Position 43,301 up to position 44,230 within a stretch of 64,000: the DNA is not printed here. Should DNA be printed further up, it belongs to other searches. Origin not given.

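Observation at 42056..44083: Amino-acid permease fused to a SAM-dependent methyltransferase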

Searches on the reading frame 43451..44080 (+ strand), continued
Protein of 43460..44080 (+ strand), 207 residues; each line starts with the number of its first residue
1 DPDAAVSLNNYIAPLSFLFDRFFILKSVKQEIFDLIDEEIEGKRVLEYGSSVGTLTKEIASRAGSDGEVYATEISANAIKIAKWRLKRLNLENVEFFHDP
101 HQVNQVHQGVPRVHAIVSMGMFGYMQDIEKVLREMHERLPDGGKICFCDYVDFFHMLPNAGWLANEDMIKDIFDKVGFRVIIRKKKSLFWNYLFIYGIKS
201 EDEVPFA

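Call 52: search_solved_structures(query=A2, max_evalue=0.01, show_alignments=5)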
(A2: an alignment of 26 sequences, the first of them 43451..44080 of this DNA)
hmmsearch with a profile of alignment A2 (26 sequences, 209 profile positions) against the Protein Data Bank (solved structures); distinct sequences matched with E-value up to 0.01: 118 (the best 60 are shown).
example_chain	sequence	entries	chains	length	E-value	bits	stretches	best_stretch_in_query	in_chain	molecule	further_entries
5wp5_A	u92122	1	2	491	3e-12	50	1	27-149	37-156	Phosphomethylethanolamine N-methyltransferase 2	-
5wp4_A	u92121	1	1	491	3.1e-11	46.7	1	27-149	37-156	Phosphoethanolamine N-methyltransferase 1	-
3dh0_A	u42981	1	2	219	9e-11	45.2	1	34-154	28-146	SAM dependent methyltransferase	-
8xt7_A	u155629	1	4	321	5.9e-09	39.2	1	41-151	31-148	Arsenite methyltransferase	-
6ifv_A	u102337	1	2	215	1.6e-08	37.8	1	19-150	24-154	Ribosomal RNA small subunit methyltransferase A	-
6ifs_A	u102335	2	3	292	2.9e-08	37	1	19-150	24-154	Ribosomal RNA small subunit methyltransferase A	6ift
6ifx_A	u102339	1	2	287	3e-08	36.9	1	19-150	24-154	Ribosomal RNA small subunit methyltransferase A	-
7v2l_W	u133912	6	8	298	3e-08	36.9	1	19-150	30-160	Ribosomal RNA small subunit methyltransferase A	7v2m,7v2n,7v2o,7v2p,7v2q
3mgg_A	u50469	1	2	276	3.4e-08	36.7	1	44-151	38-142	Methyltransferase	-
6ifw_A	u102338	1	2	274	7.1e-08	35.7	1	23-150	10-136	Ribosomal RNA small subunit methyltransferase A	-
2yxd_A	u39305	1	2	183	1.6e-07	34.5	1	30-101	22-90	Probable cobalt-precorrin-6Y C(15)-methyltransferase [decarboxylating]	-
3hnr_A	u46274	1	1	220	4.2e-07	33.2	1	29-151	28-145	probable methyltransferase BT9727_4108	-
4ine_A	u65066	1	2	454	5.9e-07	32.7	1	34-180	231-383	Protein PMT-2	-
4kw7_A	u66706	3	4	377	6.5e-07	32.5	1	40-151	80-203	Arsenic methyltransferase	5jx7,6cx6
5eg5_A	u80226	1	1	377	6.7e-07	32.5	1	40-151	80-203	Arsenic methyltransferase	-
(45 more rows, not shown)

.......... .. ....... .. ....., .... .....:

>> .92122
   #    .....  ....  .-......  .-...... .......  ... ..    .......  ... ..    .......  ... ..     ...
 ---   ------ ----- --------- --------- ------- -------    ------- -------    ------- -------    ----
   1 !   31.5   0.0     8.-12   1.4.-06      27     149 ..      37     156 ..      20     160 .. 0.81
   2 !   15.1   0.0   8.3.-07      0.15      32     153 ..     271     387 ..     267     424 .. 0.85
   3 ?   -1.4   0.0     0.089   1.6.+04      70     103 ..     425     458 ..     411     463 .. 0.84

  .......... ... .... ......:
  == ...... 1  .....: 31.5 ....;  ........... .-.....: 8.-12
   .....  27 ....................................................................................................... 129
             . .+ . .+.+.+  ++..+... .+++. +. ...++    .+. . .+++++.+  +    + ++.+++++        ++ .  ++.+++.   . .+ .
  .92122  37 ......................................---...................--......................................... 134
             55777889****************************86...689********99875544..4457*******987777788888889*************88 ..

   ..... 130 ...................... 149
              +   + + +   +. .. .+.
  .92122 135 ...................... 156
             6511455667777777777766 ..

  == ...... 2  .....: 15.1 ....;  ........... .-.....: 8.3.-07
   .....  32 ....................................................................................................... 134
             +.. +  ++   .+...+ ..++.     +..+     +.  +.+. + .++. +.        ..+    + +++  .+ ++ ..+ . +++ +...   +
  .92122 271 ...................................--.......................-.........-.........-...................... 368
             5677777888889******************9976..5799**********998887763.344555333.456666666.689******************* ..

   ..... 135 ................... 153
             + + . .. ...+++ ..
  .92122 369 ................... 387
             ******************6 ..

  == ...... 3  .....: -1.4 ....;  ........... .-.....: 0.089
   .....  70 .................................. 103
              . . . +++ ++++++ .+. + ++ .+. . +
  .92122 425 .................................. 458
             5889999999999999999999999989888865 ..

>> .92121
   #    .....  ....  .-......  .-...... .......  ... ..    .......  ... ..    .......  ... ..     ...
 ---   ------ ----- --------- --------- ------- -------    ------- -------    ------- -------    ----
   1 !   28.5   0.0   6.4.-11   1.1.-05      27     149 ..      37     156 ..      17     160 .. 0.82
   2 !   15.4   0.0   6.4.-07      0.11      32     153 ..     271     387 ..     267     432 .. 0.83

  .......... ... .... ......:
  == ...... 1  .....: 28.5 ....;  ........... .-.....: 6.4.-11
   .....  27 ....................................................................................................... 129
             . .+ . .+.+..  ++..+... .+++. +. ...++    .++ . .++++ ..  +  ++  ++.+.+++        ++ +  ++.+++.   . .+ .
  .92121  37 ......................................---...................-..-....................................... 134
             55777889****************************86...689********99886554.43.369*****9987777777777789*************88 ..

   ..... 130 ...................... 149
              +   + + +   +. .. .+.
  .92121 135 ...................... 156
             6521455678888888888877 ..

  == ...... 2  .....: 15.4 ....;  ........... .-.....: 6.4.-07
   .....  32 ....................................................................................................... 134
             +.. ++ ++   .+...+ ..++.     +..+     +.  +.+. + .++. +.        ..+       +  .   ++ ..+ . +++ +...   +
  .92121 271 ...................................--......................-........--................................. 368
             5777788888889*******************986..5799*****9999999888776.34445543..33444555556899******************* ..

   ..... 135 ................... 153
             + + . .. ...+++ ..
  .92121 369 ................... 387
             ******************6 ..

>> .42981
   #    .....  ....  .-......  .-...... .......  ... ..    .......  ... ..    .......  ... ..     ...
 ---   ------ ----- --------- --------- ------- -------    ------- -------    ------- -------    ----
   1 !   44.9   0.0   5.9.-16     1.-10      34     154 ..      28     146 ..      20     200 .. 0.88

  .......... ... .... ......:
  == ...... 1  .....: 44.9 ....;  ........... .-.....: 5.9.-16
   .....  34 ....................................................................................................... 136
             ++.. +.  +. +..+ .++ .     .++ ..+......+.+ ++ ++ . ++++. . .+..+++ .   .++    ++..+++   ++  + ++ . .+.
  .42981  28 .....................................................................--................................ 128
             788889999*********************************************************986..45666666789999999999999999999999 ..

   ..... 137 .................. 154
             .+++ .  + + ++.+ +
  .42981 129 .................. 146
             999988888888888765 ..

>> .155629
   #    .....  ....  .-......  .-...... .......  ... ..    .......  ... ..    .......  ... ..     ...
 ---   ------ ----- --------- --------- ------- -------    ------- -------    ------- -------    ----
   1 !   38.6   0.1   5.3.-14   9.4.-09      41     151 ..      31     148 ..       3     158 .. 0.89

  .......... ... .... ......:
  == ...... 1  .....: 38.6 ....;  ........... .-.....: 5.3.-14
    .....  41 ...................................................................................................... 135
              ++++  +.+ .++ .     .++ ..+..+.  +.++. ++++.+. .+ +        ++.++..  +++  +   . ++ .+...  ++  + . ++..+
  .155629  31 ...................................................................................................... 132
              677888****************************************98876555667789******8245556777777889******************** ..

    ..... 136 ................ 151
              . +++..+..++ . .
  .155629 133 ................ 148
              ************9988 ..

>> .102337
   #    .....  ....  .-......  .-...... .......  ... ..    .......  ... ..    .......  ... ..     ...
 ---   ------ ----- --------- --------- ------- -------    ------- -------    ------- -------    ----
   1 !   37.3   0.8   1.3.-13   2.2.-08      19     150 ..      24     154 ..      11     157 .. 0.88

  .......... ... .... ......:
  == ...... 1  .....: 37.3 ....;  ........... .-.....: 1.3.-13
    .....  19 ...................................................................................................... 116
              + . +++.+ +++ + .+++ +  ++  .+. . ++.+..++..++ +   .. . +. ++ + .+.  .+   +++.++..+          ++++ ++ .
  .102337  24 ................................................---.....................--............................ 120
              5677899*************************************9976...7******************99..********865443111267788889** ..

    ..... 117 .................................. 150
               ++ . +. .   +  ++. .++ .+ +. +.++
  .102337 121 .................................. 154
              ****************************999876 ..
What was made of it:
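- On Phosphoethanolamine N-methyltransferase (PMT): In the profile alignment to AtPMT (call 52), '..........' pairs with '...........'.
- Y592 aligns with the His of the PMT 'ILHIQD' segment (call 52).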

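Call 55: list_cluster_members(proteins=[P0246, P0238, P0216, P0203, P0200, P0165, P0186, P0212, P0221, P0122])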
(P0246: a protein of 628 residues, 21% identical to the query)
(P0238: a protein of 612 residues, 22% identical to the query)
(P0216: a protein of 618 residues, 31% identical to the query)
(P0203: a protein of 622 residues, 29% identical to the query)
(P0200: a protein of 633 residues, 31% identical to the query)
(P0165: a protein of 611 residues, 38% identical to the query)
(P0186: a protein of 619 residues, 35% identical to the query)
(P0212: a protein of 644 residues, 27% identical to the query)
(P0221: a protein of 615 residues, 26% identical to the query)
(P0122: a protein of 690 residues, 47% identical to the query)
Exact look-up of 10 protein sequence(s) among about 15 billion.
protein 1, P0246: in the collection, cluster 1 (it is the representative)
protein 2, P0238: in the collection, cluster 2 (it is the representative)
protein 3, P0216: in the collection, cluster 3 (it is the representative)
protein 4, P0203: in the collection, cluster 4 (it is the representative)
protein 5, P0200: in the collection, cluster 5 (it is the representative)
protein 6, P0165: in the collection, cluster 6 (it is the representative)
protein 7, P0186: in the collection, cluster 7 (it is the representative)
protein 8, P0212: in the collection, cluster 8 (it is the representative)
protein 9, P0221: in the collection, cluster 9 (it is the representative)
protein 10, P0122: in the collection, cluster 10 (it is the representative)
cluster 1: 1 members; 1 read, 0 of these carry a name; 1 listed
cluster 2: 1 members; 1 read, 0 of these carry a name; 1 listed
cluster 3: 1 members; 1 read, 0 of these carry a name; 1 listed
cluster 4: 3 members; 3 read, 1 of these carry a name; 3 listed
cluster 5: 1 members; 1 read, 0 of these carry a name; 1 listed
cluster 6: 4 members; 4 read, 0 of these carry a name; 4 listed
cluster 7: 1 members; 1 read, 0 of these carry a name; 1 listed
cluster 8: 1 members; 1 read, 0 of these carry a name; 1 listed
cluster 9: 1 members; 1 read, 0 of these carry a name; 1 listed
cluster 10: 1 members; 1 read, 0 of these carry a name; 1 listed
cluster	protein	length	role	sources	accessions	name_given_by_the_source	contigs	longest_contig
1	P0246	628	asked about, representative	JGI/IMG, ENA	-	-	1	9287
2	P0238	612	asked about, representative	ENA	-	-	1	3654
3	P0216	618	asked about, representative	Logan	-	-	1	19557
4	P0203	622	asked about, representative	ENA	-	-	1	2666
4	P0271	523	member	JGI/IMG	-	hypothetical protein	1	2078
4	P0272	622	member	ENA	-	-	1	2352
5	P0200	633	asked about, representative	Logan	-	-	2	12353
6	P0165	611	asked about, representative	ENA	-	-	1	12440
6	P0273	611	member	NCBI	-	-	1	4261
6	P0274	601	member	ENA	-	-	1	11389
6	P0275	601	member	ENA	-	-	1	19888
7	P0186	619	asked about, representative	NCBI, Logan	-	-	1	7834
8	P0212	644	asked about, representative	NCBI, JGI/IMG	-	-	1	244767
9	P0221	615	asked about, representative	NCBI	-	-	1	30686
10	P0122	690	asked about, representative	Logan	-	-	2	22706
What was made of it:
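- Tried and rejected: Cluster look-ups gave no taxon names for the divergent subgroups (call 55).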

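Call 63: search_protein_families(library=pfam, proteins=[P0165, P0186, P0181, P0190, P0169, P0200, P0196, P0209, P0203, P0225], max_evalue=0.01)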
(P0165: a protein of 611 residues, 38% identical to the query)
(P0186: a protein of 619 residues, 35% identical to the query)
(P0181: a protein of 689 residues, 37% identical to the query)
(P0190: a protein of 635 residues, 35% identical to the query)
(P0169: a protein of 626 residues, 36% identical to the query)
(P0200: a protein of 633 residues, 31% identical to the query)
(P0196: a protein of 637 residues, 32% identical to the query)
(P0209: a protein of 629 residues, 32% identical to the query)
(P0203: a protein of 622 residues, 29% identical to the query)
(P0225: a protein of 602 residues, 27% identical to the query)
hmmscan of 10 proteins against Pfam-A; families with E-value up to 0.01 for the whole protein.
P0165 (611 aa): 9 families
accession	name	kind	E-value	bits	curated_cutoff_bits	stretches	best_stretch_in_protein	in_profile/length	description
PF13649.12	Methyltransf_25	-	1.3e-09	39.1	27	1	456-537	1-81/97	Methyltransferase domain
PF08242.18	Methyltransf_12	-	3.2e-09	37.9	30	1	457-547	1-92/98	Methyltransferase domain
PF13489.12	Methyltransf_23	-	2.6e-08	34.2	27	1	446-578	15-142/164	Methyltransferase domain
PF13847.12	Methyltransf_31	-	8.6e-08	32.4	27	1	452-559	3-113/145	Methyltransferase domain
PF08241.18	Methyltransf_11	-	6.3e-07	30.4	21.2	1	457-546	1-86/95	Methyltransferase domain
PF01209.24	Ubie_methyltran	-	7.5e-05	22.6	20.1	1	447-561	42-157/233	ubiE/COQ5 methyltransferase family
PF05958.17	tRNA_U5-meth_tr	-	0.00019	21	23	1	445-505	195-254/357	tRNA (Uracil-5-)-methyltransferase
PF05175.20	MTS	-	0.00042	20.4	23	1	445-516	24-96/170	Methyltransferase small domain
PF05219.18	DREV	-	0.0051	16.4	26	0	446-541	88-172/265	DREV methyltransferase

P0186 (619 aa): 7 families
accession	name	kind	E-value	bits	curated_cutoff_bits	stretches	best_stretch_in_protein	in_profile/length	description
PF13847.12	Methyltransf_31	-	8.7e-14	51.9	27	1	446-558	3-113/145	Methyltransferase domain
PF13489.12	Methyltransf_23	-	2.2e-10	40.9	27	1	432-574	7-124/164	Methyltransferase domain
PF01209.24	Ubie_methyltran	-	8.5e-09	35.5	20.1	1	433-560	34-157/233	ubiE/COQ5 methyltransferase family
PF13520.12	AA_permease_2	-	4.6e-08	32.8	27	1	15-382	9-411/427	Amino acid permease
PF13649.12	Methyltransf_25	-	4.8e-08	34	27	1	450-543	1-90/97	Methyltransferase domain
PF08242.18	Methyltransf_12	-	2.8e-06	28.4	30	1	451-545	1-91/98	Methyltransferase domain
PF08241.18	Methyltransf_11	-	2.5e-05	25.3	21.2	1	451-553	1-94/95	Methyltransferase domain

P0181 (689 aa): 6 families
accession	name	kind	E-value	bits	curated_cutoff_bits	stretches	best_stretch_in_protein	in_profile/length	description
PF13489.12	Methyltransf_23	-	1.2e-06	28.8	27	1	511-628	20-123/164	Methyltransferase domain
PF08242.18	Methyltransf_12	-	4e-06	27.9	30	1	518-618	1-97/98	Methyltransferase domain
PF13649.12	Methyltransf_25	-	4.5e-06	27.7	27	1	517-617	1-97/97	Methyltransferase domain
PF08241.18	Methyltransf_11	-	1.3e-05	26.1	21.2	1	518-621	1-95/95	Methyltransferase domain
PF13847.12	Methyltransf_31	-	0.00018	21.7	27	1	513-626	3-114/145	Methyltransferase domain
PF01209.24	Ubie_methyltran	-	0.00043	20.1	20.1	1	505-627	39-157/233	ubiE/COQ5 methyltransferase family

P0190 (635 aa): 6 families
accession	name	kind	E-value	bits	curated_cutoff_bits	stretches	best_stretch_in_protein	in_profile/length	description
PF13847.12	Methyltransf_31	-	2.3e-07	31.1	27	1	464-574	4-114/145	Methyltransferase domain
PF13489.12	Methyltransf_23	-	3.3e-05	24.1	27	1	454-572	11-120/164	Methyltransferase domain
PF08242.18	Methyltransf_12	-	0.00022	22.4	30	1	468-564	1-96/98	Methyltransferase domain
PF01209.24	Ubie_methyltran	-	0.00056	19.8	20.1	1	454-572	38-155/233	ubiE/COQ5 methyltransferase family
PF13649.12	Methyltransf_25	-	0.0012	20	27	1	467-561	1-94/97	Methyltransferase domain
PF08241.18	Methyltransf_11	-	0.0086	17.1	21.2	0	468-567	1-94/95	Methyltransferase domain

P0169 (626 aa): 10 families
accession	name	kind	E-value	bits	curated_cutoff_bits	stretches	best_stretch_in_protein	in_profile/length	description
PF13847.12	Methyltransf_31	-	2.7e-11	43.8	27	1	455-565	3-113/145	Methyltransferase domain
PF13649.12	Methyltransf_25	-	1.3e-08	35.9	27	1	459-557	1-97/97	Methyltransferase domain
PF13489.12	Methyltransf_23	-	4e-08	33.6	27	1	442-581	8-124/164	Methyltransferase domain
PF01209.24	Ubie_methyltran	-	5.2e-08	33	20.1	1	449-566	41-156/233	ubiE/COQ5 methyltransferase family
PF08241.18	Methyltransf_11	-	5.8e-08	33.7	21.2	1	460-561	1-95/95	Methyltransferase domain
PF08242.18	Methyltransf_12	-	1.4e-07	32.6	30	1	460-558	1-97/98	Methyltransferase domain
PF13520.12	AA_permease_2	-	3.6e-06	26.6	27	1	20-397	11-418/427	Amino acid permease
PF10294.15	Methyltransf_16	-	0.00024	21.4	21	1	427-561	20-154/174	Lysine methyltransferase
PF02353.26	CMAS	-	0.0026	17.6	27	1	457-561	64-164/273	Mycolic acid cyclopropane synthetase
PF05175.20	MTS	-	0.0073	16.4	23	0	444-564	20-141/170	Methyltransferase small domain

P0200 (633 aa): 8 families
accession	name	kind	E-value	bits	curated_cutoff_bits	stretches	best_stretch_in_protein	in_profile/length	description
PF13847.12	Methyltransf_31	-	6.4e-12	45.8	27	1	457-571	3-121/145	Methyltransferase domain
PF13649.12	Methyltransf_25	-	4.3e-09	37.4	27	1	461-559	1-95/97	Methyltransferase domain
PF08241.18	Methyltransf_11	-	8.3e-08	33.2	21.2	1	463-565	2-95/95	Methyltransferase domain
PF08242.18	Methyltransf_12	-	1.3e-07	32.7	30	1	462-562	1-97/98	Methyltransferase domain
PF01209.24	Ubie_methyltran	-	2.7e-07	30.6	20.1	1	443-571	34-157/233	ubiE/COQ5 methyltransferase family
PF13489.12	Methyltransf_23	-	1.9e-05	24.9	27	1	455-572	20-123/164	Methyltransferase domain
PF05175.20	MTS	-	0.0033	17.5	23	1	449-507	23-80/170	Methyltransferase small domain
PF01728.25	FtsJ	-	0.0056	17.1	24.1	0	455-497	20-59/181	FtsJ-like methyltransferase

P0196 (637 aa): 6 families
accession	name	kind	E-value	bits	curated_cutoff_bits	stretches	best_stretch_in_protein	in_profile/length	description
PF08242.18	Methyltransf_12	-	6e-08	33.8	30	1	468-565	1-96/98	Methyltransferase domain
PF13649.12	Methyltransf_25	-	2.6e-07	31.7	27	1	467-561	1-93/97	Methyltransferase domain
PF01209.24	Ubie_methyltran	-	5.4e-06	26.4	20.1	1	449-575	33-157/233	ubiE/COQ5 methyltransferase family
PF13847.12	Methyltransf_31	-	8.7e-06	25.9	27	1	463-574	3-117/145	Methyltransferase domain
PF08241.18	Methyltransf_11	-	5.1e-05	24.3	21.2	1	468-567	1-93/95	Methyltransferase domain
PF13489.12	Methyltransf_23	-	6.5e-05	23.2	27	1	454-577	11-124/164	Methyltransferase domain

P0209 (629 aa): 7 families
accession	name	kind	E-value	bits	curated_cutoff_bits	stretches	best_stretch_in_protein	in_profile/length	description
PF13520.12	AA_permease_2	-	1.4e-11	44.4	27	1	28-407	20-425/427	Amino acid permease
PF08242.18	Methyltransf_12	-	5.4e-08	33.9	30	1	464-560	1-98/98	Methyltransferase domain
PF13489.12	Methyltransf_23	-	6.4e-07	29.7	27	1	447-567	9-121/164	Methyltransferase domain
PF08241.18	Methyltransf_11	-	1.5e-05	26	21.2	1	464-560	1-93/95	Methyltransferase domain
PF01209.24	Ubie_methyltran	-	2.2e-05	24.3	20.1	1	448-569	36-158/233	ubiE/COQ5 methyltransferase family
PF13649.12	Methyltransf_25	-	3.6e-05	24.8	27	1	463-558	1-97/97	Methyltransferase domain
PF05219.18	DREV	-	0.00077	19.1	26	1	459-560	94-184/265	DREV methyltransferase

P0203 (622 aa): 3 families
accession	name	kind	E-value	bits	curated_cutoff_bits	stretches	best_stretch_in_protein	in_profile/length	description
PF01209.24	Ubie_methyltran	-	1.2e-06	28.5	20.1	1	435-561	36-158/233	ubiE/COQ5 methyltransferase family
PF13847.12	Methyltransf_31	-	0.00084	19.5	27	1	446-558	3-113/145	Methyltransferase domain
PF13649.12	Methyltransf_25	-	0.0042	18.2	27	1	450-542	1-89/97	Methyltransferase domain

P0225 (602 aa): 6 families
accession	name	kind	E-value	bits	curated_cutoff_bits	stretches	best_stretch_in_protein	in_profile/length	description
PF13847.12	Methyltransf_31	-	4.3e-09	36.7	27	1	432-545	3-120/145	Methyltransferase domain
PF08241.18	Methyltransf_11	-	6.7e-09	36.7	21.2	1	437-533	1-95/95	Methyltransferase domain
PF13649.12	Methyltransf_25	-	8.3e-08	33.3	27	1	436-529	1-97/97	Methyltransferase domain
PF08242.18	Methyltransf_12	-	1.6e-07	32.4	30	1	437-531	1-98/98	Methyltransferase domain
PF13489.12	Methyltransf_23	-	8.2e-06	26.1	27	1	426-540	15-123/164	Methyltransferase domain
PF01209.24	Ubie_methyltran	-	1.4e-05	25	20.1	1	421-537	36-155/233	ubiE/COQ5 methyltransferase family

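Call 64: find_homologous_proteins(query=P0165)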
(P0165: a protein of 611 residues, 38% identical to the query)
Query P0165 (611 aa): 5 proteins with E <= 0.001 among 8000 candidates.
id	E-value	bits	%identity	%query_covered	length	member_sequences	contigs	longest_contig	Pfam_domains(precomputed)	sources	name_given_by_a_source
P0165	0.0e+0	1332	100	100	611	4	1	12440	PF13847.13,PF13489.13,PF13649.13,PF08241.19,PF08242.19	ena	-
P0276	2.2e-86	309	32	96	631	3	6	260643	PF13847.13,PF13489.13,PF13649.13,PF13520.13,PF00324.28,PF01209.25,PF08241.19,PF08242.19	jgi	-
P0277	7.8e-71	258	31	96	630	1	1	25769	PF13847.13,PF13489.13,PF13649.13,PF13520.13,PF00324.28,PF01209.25,PF08241.19,PF08242.19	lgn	-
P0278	8.5e-65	238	29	95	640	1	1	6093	PF13847.13,PF13489.13,PF13649.13,PF13520.13,PF00324.28,PF01209.25,PF08241.19,PF08242.19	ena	-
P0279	1.2e-62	230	29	97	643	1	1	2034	PF13847.13,PF13489.13,PF13649.13,PF13520.13,PF00324.28,PF01209.25,PF08241.19,PF08242.19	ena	-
